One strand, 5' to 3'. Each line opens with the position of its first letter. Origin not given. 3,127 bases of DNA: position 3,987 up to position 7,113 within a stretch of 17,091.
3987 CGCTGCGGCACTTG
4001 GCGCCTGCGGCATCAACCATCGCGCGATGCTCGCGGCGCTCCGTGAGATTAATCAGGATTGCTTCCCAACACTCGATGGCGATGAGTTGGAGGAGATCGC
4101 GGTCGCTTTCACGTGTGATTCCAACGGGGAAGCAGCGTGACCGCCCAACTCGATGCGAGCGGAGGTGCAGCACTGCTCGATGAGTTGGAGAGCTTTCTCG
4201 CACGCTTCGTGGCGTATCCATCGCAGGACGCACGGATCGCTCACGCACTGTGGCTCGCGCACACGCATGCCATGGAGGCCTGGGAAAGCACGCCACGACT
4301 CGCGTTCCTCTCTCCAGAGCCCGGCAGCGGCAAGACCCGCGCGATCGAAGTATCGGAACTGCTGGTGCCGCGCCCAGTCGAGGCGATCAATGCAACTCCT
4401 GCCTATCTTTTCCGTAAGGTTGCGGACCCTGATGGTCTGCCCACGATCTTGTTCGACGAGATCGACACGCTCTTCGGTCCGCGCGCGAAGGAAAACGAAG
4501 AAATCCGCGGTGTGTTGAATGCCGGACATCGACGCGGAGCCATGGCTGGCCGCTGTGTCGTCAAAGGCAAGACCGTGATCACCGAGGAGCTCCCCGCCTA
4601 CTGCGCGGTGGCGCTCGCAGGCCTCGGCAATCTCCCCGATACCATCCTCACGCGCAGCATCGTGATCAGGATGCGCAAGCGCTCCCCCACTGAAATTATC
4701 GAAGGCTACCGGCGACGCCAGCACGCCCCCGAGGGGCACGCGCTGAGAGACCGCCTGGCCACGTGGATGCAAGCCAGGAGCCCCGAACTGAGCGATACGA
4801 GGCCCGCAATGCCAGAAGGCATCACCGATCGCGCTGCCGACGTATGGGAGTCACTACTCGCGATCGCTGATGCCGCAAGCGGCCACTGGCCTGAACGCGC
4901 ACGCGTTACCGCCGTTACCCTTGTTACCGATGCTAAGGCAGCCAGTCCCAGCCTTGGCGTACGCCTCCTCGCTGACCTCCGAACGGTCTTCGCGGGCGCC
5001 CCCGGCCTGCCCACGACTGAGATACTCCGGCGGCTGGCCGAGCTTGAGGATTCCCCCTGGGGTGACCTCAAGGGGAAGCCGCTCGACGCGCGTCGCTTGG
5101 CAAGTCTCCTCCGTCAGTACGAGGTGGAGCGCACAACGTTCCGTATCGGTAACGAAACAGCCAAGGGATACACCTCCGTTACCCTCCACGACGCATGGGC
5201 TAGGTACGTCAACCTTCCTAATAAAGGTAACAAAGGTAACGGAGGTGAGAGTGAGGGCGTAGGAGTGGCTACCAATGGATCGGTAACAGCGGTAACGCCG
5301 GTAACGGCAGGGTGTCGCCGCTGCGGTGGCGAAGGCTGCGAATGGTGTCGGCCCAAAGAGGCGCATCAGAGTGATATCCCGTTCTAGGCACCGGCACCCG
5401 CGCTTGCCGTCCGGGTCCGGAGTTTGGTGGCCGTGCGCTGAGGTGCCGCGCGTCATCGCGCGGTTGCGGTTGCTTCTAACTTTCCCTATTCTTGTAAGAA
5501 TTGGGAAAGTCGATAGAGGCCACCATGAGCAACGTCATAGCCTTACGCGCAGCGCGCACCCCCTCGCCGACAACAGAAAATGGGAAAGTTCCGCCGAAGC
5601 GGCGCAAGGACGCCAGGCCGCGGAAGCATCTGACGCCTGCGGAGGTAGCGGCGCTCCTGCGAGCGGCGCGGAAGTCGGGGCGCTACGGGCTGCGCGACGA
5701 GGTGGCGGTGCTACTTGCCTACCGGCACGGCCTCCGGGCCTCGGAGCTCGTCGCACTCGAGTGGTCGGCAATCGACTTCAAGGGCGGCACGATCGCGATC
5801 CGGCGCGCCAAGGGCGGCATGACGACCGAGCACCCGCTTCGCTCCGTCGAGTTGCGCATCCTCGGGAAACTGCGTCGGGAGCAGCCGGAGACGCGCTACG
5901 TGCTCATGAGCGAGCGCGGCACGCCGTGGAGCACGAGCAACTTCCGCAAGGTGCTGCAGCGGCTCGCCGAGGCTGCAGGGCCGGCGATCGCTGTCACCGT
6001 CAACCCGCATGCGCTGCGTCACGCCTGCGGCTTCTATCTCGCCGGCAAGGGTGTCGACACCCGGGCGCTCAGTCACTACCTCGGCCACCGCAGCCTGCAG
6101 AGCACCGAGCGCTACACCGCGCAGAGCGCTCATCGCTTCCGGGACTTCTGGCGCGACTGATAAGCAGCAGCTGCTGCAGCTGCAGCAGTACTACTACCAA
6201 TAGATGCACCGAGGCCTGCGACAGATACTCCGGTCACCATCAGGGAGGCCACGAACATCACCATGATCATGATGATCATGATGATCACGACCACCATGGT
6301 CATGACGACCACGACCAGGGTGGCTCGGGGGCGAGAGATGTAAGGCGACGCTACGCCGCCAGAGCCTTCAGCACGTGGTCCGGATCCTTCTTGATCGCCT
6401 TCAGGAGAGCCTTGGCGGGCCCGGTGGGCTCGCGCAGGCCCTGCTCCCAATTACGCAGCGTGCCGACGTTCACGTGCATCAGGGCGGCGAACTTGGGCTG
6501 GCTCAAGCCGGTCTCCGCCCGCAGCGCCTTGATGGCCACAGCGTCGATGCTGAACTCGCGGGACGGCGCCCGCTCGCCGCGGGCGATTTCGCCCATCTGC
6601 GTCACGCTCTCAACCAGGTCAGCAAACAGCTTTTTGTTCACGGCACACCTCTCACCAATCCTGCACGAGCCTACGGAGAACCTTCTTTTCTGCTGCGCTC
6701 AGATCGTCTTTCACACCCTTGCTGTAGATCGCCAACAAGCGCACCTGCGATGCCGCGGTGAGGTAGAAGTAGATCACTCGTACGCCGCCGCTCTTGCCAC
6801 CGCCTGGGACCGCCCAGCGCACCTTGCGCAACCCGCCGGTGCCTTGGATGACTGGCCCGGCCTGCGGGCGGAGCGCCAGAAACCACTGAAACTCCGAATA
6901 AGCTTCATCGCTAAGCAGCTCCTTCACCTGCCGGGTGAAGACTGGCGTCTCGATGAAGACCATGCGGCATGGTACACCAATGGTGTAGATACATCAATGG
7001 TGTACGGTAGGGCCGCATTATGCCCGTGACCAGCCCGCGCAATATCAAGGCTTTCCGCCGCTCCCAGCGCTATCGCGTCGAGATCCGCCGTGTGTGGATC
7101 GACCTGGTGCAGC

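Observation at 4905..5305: Ten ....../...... hexamers, eight on a 9-bp register, embedded in the 3' third of the DUF3631-like ATPase gene: a candidate intragenic origin of replication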

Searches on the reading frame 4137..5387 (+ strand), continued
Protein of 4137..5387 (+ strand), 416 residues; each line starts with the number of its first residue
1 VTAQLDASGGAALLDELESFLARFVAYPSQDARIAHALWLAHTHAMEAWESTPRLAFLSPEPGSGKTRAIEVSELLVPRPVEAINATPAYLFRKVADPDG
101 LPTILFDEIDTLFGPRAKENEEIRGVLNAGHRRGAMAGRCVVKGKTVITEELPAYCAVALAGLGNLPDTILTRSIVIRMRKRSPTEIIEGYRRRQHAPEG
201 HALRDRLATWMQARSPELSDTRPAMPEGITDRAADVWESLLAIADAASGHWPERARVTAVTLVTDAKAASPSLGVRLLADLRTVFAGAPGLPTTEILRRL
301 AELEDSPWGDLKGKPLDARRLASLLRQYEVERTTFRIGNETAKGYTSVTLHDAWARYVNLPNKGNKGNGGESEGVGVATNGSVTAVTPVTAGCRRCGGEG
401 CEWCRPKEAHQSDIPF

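Call 38: find_related_loci(query=A1, collection=viral_contigs, flank=8000)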
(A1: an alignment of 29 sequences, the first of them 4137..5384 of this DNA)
Query A1 (416 aa) in viral_contigs; peptide patterns used: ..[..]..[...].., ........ (x = any residue, [..] = any of these).
87 stretches matched a pattern; 51 encode a relative of the query (tblastn E <= 1e-3); 50 distinct loci.
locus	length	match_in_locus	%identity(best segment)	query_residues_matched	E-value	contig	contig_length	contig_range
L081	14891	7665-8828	57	3-387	1e-151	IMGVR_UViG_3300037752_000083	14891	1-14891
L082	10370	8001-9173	62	10-404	1e-149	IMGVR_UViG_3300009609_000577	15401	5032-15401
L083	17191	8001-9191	64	10-397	1e-146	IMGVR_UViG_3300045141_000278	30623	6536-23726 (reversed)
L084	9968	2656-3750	62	3-365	3e-146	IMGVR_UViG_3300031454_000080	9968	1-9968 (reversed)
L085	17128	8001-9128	58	6-394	9e-145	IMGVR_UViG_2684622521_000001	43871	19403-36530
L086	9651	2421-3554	56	7-398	3e-144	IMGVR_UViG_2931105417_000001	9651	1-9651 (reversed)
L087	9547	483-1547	64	10-363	2e-143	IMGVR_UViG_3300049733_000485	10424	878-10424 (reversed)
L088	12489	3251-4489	54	6-405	3e-131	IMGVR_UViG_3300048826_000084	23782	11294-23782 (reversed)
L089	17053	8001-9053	58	5-358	3e-131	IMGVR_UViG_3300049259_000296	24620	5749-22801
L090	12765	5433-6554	60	10-380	1e-130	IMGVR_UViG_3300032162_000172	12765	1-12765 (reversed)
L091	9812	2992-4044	60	8-358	1e-130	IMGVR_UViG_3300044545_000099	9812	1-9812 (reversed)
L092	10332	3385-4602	55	10-404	8e-130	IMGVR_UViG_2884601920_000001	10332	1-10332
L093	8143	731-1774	58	10-358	1e-129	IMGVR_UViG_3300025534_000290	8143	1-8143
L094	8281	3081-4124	57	10-358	7e-130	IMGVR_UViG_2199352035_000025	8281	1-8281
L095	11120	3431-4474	57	10-358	1e-128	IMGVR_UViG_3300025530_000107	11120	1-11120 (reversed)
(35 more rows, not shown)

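Call 39: fold_search(model_id=the predicted structure, library=pdb)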
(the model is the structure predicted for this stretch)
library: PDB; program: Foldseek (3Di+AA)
matches with E <= 10: 546; with E <= 0.001: 22
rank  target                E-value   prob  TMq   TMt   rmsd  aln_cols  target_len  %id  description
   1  8efv_A                3.3e-05  1.00  0.29  0.36  15.6       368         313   14  Structure of single homo-hexameric Holliday junction ATP-dependent DNA helicase RuvB motor (released 2023-05-10)
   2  9dx3_F                3.5e-05  1.00  0.27  0.34  16.4       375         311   15  EcRuvB 9-mer pre-assembly complex (released 2026-01-21)
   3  8efv_B                3.6e-05  1.00  0.26  0.33  15.7       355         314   15  Structure of single homo-hexameric Holliday junction ATP-dependent DNA helicase RuvB motor (released 2023-05-10)
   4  1ixs_B                8.2e-05  1.00  0.27  0.34  16.4       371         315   16  Structure of RuvB complexed with RuvA domain III (released 2002-11-06)
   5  7pbl_D                1.0e-04  1.00  0.25  0.31  17.1       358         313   13  RuvAB branch migration motor complexed to the Holliday junction - RuvB AAA+ state s1 [t2 dataset] (released 2022-09-14)
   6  8q6p_5                1.1e-04  0.99  0.26  0.32  15.6       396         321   13  X. laevis CMG dimer bound to dimeric DONSON - MCM ATPase (released 2023-10-18)
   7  8efy_F                1.1e-04  0.99  0.22  0.28  16.4       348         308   17  Structure of double homo-hexameric AAA+ ATPase RuvB motors (released 2023-05-10)
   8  8efy_D                1.2e-04  1.00  0.28  0.36  16.2       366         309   17  Structure of double homo-hexameric AAA+ ATPase RuvB motors (released 2023-05-10)
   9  9dx3_A                1.3e-04  1.00  0.26  0.33  16.2       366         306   14  EcRuvB 9-mer pre-assembly complex (released 2026-01-21)
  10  8efy_B                1.3e-04  1.00  0.24  0.30  15.5       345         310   14  Structure of double homo-hexameric AAA+ ATPase RuvB motors (released 2023-05-10)
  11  7pbl_A                1.6e-04  1.00  0.26  0.33  18.9       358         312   14  RuvAB branch migration motor complexed to the Holliday junction - RuvB AAA+ state s1 [t2 dataset] (released 2022-09-14)
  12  1ixr_C                1.6e-04  1.00  0.26  0.33  16.8       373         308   17  RuvA-RuvB complex (released 2002-11-06)
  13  7jgr_G                2.7e-04  0.97  0.22  0.24  17.8       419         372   12  Structure of Drosophila ORC bound to DNA (84 bp) and Cdc6 (released 2020-09-09)
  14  4xgc_D                2.7e-04  0.96  0.22  0.21  19.3       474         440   12  Crystal structure of the eukaryotic origin recognition complex (released 2015-04-01)
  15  7tjh_I                3.2e-04  0.95  0.21  0.23  19.2       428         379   13  S. cerevisiae ORC bound to 84 bp ARS1 DNA and Cdc6 (state 1) with flexible Orc6 N-terminal domain (released 2022-10-05)
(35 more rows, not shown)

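Call 40: find_related_loci(query=A1, collection=metagenome_contigs, flank=3000)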
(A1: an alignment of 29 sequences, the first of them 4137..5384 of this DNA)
Query A1 (416 aa) in metagenome_contigs; peptide patterns used: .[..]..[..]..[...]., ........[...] (x = any residue, [..] = any of these).
600 stretches matched a pattern (row limit reached: there are more); 568 encode a relative of the query (tblastn E <= 1e-3); the best 80 are kept; 80 distinct loci.
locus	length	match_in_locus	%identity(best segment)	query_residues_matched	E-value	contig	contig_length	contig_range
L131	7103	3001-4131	71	16-408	0e+0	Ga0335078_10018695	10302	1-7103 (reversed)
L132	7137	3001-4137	74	10-404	0e+0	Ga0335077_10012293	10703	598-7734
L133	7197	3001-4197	63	10-407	2e-166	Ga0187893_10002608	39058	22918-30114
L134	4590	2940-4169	61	3-404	6e-168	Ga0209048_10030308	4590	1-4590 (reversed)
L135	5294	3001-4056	69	10-361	6e-164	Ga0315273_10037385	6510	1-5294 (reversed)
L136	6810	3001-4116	65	7-393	1e-162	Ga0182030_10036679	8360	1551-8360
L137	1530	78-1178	69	1-358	2e-176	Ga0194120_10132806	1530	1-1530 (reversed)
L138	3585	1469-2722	60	10-407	1e-166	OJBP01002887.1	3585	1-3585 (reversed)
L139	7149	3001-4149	61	3-402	2e-158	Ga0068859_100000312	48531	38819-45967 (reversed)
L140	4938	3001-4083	67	2-365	2e-158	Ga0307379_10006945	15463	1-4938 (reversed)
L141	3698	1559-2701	64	10-397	6e-164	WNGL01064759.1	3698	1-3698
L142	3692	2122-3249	64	7-381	2e-163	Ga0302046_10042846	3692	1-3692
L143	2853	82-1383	58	1-412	6e-166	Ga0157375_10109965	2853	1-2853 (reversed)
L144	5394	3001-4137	65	8-390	6e-159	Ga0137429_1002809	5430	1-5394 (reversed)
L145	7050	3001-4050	67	11-361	4e-156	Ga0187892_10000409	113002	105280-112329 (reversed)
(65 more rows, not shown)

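Call 48: search_protein_families(library=phrogs, proteins=[window:4137-5387:+], max_evalue=0.001)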
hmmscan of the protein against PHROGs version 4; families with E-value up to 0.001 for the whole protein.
window:4137-5387:+ (416 aa): 0 families

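Call 51: get_annotated_region(hit=H3, flank=7000)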
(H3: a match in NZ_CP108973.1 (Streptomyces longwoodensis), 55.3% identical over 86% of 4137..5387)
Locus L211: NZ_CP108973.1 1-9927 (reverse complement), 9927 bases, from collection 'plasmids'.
description: Streptomyces longwoodensis strain NBC_00735 plasmid unnamed2, complete sequence
organism: Streptomyces longwoodensis (NCBI taxid 68231)
taxonomy: Bacteria; Actinomycetota; Actinomycetes; Kitasatosporales; Streptomycetaceae; Streptomyces; Streptomyces longwoodensis
host: -; source: -; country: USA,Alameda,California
typing (MOB-suite, as given by PLSDB): non-mobilizable
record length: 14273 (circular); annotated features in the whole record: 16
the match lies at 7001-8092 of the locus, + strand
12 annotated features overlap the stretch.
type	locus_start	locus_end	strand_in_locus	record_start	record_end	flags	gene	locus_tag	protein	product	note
CDS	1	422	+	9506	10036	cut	-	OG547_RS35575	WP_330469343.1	hypothetical protein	-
CDS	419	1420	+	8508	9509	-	-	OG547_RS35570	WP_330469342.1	DUF2637 domain-containing protein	-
CDS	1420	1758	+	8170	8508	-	-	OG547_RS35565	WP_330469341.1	RRQRL motif-containing zinc-binding protein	-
CDS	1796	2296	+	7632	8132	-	-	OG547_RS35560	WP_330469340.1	hypothetical protein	-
CDS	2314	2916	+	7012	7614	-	traA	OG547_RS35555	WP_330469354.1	plasmid transfer protein TraA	-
CDS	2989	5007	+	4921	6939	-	traB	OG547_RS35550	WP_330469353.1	plasmid transfer protein TraB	-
CDS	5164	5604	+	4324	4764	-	-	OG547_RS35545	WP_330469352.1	hypothetical protein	-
CDS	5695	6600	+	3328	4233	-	-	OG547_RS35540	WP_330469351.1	bifunctional DNA primase/polymerase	-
CDS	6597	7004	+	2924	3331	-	-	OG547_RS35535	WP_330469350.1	hypothetical protein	-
CDS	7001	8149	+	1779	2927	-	-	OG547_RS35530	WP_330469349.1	DUF3631 domain-containing protein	-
CDS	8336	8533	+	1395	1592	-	-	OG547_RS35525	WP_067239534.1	helix-turn-helix domain-containing protein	-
CDS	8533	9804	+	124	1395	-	-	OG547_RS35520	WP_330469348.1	site-specific integrase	GO:0015074 - DNA integration [Evidence IEA]; GO:0006310 - DNA recombination [Evidence IEA]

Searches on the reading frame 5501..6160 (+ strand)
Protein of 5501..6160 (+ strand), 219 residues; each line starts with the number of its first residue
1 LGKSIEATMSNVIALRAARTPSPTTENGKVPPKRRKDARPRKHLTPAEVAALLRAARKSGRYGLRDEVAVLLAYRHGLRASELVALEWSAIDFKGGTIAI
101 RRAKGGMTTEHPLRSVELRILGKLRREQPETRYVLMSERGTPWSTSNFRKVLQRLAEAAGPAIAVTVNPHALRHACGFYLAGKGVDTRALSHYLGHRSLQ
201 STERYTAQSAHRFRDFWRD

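Call 7: search_protein_families(library=pfam, proteins=[window:5501-6160:+], max_evalue=0.01)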
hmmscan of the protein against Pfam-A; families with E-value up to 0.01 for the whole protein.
window:5501-6160:+ (219 aa): 1 family
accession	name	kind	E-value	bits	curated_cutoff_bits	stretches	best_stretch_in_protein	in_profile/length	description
PF00589.27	Phage_integrase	-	2.9e-35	122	27.1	1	43-210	2-170/172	Phage integrase family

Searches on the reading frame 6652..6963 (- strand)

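Call 47: search_protein_families(library=pfam, proteins=[window:6652-6963:-], max_evalue=0.01)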
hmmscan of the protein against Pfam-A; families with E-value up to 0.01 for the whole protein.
window:6652-6963:- (103 aa): 1 family
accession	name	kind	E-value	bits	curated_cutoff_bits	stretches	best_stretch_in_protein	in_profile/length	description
PF06296.18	RelE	-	4.3e-06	27.4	27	1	43-101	41-98/120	RelE toxin of RelE / RelB toxin-antitoxin system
